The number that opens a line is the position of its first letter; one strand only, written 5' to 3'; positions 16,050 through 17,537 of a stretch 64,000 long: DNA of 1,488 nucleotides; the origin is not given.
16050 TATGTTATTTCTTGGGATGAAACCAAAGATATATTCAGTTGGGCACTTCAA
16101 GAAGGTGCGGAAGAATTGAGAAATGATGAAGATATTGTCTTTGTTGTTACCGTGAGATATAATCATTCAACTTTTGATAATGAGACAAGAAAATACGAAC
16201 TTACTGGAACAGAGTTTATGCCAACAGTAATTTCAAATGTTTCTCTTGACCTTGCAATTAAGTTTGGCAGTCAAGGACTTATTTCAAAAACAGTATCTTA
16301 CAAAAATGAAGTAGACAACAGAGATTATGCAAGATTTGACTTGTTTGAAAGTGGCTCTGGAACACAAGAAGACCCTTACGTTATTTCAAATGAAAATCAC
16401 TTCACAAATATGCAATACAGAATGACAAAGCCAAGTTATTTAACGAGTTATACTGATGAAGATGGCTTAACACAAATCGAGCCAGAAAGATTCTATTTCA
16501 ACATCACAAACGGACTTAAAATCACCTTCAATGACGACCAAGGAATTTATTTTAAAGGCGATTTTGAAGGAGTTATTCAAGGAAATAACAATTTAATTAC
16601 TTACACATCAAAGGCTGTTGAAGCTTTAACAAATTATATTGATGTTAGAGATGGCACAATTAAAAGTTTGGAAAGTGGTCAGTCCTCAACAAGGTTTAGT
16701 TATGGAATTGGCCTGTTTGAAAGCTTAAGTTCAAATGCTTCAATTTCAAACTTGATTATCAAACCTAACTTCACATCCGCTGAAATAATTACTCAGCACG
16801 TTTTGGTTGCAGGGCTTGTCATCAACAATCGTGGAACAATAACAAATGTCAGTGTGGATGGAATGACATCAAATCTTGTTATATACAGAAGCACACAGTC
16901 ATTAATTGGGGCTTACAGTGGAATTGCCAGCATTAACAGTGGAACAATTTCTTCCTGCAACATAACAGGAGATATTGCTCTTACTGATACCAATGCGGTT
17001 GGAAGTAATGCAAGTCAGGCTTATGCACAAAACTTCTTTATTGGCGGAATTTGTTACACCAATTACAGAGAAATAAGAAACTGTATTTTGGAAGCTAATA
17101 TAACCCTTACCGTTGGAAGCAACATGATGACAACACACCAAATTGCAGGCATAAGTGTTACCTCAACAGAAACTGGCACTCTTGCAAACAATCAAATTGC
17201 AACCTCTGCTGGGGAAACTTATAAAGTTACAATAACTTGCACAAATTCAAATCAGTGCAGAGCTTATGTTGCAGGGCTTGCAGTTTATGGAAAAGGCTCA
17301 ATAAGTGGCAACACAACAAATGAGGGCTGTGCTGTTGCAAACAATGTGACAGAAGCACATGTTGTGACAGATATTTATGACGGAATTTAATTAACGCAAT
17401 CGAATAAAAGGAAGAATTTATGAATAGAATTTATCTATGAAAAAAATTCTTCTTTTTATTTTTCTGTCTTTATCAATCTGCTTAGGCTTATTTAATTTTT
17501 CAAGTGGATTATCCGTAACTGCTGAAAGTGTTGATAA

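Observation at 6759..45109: Mirror-image pair of giant surface filaments presenting the same head family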

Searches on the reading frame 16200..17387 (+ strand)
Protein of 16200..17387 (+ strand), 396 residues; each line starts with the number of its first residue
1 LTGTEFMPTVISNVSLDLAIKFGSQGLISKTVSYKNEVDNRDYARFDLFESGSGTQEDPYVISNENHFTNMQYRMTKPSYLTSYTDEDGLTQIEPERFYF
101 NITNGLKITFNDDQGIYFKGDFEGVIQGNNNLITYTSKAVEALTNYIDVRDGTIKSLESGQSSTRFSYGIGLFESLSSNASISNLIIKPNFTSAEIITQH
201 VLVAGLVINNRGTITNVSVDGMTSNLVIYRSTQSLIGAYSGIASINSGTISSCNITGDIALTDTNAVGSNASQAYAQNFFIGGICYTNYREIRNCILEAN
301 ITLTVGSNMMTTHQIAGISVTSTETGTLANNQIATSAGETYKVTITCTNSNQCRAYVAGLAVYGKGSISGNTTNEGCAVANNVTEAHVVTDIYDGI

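Call 8: search_protein_families(library=pfam, proteins=[window:16200-17387:+], max_evalue=10)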
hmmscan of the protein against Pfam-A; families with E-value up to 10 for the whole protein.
window:16200-17387:+ (396 aa): 0 families

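Call 24: search_protein_representatives(protein=window:16335-17387:+)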
Query: 351 residues. Proteins with E-value up to 0.001 (for the whole library): 53; up to 1e-10: 42; up to 1e-30: 22. The best 53 are listed.
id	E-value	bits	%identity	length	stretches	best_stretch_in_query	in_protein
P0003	1.3e-143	494.5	66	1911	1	1-351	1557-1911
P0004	1.7e-67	244.5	47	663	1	1-340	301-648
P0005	3.6e-65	236.8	44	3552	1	1-345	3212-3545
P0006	1.0e-63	232.1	45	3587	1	1-343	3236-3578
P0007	3.5e-62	227.0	45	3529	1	1-344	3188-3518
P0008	4.7e-44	167.5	40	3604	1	1-339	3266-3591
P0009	3.4e-41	158.1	38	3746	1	1-337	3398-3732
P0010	5.4e-39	150.8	38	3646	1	1-329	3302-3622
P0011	3.9e-38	148.0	37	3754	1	1-338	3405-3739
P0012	1.2e-37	146.5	38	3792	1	1-329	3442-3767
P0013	1.6e-37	146.0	38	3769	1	1-342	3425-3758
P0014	1.8e-37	145.8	35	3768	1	1-347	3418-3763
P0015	8.4e-37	143.6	38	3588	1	1-345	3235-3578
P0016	8.9e-37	143.6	37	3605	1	1-338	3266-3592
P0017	2.3e-36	142.2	38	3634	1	1-323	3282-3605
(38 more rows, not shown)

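Call 52: find_related_loci(query=window:16335-17387:+, collection=genome_contigs, flank=10000)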
Query window:16335-17387:+ (351 aa) in genome_contigs; peptide patterns used: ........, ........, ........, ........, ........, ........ (x = any residue, [..] = any of these).
112 stretches matched a pattern, but none encodes a relative of the query by tblastn (E <= 1e-3).
